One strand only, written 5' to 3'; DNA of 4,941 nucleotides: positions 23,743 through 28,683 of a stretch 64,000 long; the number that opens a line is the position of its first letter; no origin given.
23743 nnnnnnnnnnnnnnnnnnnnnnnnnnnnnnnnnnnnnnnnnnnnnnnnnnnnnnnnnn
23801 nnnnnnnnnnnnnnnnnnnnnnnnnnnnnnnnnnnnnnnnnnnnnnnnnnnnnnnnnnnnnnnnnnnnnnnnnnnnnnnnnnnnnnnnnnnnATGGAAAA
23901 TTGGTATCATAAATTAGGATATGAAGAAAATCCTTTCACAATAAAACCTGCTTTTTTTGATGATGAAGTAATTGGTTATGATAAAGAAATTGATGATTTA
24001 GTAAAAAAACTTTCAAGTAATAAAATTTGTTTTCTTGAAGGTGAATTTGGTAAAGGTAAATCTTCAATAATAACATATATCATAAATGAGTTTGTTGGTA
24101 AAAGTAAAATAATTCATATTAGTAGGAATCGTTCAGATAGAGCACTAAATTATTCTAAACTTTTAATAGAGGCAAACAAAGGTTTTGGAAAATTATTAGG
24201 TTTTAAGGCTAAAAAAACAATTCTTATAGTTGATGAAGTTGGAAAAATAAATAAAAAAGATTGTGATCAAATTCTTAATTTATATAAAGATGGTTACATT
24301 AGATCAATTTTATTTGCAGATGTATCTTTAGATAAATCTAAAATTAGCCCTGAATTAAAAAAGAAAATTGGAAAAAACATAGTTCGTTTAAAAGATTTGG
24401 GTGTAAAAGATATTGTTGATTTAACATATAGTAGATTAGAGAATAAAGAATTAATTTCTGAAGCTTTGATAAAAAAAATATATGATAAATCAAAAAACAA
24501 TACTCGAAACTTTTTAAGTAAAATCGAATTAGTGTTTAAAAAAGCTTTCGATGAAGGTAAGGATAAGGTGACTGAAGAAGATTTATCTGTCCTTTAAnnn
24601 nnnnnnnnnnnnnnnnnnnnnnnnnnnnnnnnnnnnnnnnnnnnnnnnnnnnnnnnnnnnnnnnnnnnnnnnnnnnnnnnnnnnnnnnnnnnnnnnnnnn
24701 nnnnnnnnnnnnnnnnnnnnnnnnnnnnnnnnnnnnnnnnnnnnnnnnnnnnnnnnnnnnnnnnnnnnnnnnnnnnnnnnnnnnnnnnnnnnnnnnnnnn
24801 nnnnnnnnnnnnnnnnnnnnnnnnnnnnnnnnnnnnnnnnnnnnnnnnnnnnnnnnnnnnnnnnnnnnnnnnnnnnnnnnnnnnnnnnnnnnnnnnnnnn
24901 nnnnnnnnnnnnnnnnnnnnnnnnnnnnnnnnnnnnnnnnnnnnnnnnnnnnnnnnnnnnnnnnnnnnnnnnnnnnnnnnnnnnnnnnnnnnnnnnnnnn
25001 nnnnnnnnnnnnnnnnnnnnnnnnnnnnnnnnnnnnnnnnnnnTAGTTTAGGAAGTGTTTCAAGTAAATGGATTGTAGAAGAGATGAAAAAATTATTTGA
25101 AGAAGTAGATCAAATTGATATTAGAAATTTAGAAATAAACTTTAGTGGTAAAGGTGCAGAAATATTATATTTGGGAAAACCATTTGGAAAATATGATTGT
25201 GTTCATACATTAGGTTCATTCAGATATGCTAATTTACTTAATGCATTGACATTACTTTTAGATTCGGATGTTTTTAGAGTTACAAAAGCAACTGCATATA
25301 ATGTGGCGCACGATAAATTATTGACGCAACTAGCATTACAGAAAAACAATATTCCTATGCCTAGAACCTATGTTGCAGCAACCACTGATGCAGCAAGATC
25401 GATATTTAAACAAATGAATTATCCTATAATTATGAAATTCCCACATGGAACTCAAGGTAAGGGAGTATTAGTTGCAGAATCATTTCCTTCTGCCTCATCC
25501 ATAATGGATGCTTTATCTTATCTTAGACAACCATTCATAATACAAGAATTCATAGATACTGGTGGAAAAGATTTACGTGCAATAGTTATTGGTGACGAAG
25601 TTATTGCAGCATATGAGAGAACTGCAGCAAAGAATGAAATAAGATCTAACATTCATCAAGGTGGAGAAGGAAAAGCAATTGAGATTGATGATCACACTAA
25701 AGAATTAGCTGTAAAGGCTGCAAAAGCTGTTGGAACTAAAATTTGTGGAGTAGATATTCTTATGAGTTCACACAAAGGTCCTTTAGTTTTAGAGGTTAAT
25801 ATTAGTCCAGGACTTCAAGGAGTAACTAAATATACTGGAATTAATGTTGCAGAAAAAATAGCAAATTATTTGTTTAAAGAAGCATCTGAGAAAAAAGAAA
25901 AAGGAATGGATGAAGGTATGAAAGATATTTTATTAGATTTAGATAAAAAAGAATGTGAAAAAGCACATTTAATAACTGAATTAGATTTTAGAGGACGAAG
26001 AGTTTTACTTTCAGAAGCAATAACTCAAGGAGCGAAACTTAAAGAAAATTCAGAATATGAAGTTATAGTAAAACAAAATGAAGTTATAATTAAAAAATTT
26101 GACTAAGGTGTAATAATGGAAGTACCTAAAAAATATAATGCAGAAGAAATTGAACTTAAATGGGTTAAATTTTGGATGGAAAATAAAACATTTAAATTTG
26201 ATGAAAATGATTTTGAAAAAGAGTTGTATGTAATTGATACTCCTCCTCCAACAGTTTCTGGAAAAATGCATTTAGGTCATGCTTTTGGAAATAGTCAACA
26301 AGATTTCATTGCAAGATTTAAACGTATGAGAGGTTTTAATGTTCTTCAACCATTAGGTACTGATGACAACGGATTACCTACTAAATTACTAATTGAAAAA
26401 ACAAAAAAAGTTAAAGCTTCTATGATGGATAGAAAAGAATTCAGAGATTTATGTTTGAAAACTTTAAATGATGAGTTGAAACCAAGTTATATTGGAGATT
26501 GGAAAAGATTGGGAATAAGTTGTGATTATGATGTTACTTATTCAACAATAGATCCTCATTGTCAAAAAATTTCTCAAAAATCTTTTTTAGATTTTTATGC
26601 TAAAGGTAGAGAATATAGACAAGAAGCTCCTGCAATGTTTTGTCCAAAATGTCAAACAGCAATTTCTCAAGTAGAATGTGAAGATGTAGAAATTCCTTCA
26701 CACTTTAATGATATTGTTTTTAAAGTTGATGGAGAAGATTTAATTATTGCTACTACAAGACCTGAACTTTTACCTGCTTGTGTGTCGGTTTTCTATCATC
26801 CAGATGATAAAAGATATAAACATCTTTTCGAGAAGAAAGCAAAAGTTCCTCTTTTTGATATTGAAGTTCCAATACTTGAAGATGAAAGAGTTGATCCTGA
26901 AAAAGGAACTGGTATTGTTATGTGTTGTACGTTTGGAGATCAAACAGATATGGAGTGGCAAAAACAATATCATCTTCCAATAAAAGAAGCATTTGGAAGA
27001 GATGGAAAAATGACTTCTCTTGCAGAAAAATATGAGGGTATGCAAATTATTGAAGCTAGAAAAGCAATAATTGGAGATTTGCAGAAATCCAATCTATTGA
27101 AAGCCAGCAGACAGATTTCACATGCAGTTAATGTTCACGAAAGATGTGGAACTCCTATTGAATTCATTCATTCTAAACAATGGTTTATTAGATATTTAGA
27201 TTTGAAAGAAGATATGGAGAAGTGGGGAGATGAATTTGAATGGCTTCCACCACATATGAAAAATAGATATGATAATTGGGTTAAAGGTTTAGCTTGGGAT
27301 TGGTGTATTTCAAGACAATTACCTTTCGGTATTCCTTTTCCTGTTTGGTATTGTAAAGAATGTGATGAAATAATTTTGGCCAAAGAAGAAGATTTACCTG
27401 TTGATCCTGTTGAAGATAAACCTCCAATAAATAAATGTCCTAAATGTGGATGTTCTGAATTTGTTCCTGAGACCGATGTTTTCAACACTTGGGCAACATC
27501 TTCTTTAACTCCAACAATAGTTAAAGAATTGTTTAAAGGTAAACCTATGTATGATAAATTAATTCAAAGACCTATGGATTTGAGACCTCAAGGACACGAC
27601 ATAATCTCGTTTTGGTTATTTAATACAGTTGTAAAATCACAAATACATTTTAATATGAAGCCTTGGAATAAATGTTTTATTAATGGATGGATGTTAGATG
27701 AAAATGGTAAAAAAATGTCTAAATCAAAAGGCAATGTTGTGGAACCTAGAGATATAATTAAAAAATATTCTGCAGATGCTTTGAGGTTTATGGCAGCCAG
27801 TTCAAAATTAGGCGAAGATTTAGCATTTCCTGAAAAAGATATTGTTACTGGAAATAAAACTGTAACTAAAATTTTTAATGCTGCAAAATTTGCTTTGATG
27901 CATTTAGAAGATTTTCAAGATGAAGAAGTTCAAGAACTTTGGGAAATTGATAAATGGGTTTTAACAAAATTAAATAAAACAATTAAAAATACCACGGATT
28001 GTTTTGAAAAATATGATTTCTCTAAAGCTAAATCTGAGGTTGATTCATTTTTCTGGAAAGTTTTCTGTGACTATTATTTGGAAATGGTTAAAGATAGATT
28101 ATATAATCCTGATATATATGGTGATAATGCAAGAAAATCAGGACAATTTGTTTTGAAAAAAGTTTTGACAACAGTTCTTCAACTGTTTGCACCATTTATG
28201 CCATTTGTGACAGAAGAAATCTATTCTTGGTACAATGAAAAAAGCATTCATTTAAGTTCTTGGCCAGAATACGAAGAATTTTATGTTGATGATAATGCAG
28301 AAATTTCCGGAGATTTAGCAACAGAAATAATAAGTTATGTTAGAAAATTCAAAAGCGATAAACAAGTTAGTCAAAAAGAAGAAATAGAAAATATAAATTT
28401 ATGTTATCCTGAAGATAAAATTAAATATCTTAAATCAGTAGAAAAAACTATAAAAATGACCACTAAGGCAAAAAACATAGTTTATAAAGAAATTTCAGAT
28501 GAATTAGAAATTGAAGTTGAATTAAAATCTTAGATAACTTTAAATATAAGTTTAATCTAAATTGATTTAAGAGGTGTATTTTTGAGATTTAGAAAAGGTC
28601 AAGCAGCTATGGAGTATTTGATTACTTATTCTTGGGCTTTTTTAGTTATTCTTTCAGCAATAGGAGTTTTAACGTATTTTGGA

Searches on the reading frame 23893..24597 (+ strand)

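Call 63: search_protein_families(library=pfam, proteins=[window:23893-24597:+], max_evalue=0.001)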
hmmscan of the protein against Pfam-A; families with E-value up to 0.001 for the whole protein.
window:23893-24597:+ (234 aa): 1 family
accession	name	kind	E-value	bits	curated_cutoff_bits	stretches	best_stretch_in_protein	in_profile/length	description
PF20720.3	nSTAND3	-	6e-05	23.2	27.2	1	32-79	6-53/155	Novel STAND NTPase 3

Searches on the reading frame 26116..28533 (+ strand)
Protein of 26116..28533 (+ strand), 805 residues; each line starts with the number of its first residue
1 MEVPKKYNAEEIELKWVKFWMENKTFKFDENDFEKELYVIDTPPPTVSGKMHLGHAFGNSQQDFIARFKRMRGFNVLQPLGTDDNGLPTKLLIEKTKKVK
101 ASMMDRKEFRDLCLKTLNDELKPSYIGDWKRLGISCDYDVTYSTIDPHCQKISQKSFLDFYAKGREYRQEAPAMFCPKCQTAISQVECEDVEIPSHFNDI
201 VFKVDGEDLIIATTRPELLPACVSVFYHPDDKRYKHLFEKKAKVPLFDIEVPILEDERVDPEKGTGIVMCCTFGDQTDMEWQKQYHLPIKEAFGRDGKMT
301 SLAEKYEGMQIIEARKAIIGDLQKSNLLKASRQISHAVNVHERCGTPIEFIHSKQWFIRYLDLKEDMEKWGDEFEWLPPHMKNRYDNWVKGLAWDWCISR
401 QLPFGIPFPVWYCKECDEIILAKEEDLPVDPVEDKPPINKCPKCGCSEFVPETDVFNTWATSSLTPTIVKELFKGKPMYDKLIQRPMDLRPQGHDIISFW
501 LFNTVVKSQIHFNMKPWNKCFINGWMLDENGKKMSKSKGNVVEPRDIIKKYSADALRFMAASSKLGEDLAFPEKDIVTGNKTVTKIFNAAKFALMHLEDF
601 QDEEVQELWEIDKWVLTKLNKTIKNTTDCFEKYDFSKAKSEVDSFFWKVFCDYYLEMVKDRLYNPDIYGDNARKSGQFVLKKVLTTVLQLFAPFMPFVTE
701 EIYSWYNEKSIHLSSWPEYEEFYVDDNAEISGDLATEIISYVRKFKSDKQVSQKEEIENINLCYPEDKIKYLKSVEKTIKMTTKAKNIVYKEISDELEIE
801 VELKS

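Call 9: search_protein_families(library=pfam, proteins=[window:26116-28533:+], max_evalue=0.001)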
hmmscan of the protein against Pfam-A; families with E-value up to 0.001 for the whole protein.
window:26116-28533:+ (805 aa): 6 families
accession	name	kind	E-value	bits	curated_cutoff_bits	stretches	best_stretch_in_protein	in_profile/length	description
PF00133.28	tRNA-synt_1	-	1e-83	281.8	22.7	1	15-570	1-412/414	tRNA synthetases class I (I, L, M and V)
PF08264.19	Anticodon_1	-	6.4e-41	140.1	25.1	1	612-758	1-145/148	Anticodon-binding domain of tRNA ligase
PF09334.17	tRNA-synt_1g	-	2.6e-28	99.3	20.1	3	39-184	2-131/391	tRNA synthetases class I (M)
PF01406.26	tRNA-synt_1e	-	2.9e-11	43.7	27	1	478-577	199-297/301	tRNA synthetases class I (C) catalytic domain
PF01921.24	tRNA-synt_1f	-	9e-08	31.8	27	1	521-576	270-325/360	tRNA synthetases class I (K)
PF13603.12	tRNA-synt_1_2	-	0.00022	21.2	25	1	240-302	87-149/185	Leucyl-tRNA synthetase, editing domain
